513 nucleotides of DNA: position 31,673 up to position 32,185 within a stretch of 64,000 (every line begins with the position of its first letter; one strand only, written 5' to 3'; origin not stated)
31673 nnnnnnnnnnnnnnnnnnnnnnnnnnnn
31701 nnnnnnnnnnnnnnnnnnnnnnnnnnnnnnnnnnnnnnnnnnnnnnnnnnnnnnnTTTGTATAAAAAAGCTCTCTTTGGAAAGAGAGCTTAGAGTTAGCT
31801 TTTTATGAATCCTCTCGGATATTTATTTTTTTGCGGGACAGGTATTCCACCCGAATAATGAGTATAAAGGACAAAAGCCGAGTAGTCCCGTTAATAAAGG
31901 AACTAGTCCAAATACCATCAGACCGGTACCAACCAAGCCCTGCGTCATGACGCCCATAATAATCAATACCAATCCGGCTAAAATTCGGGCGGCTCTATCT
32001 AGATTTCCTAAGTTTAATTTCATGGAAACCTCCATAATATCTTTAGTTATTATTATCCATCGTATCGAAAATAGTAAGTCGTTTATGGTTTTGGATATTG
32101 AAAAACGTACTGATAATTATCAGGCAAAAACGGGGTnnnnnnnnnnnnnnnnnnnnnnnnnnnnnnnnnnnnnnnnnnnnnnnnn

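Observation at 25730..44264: Approximately 18-kb microaerobic/dormancy-like island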

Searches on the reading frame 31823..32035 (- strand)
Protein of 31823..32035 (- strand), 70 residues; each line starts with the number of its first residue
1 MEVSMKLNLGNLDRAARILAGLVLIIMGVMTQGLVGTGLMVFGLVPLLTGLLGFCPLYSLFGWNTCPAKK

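Call 3: search_protein_families(library=pfam, proteins=[window:31823-32035:-])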
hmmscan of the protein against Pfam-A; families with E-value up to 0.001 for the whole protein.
window:31823-32035:- (70 aa): 1 family
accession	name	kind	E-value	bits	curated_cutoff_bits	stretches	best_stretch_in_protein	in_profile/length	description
PF11127.14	YgaP-like_TM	-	5.5e-21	74.9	25.3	1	5-69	1-66/66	Inner membrane protein YgaP-like, transmembrane domain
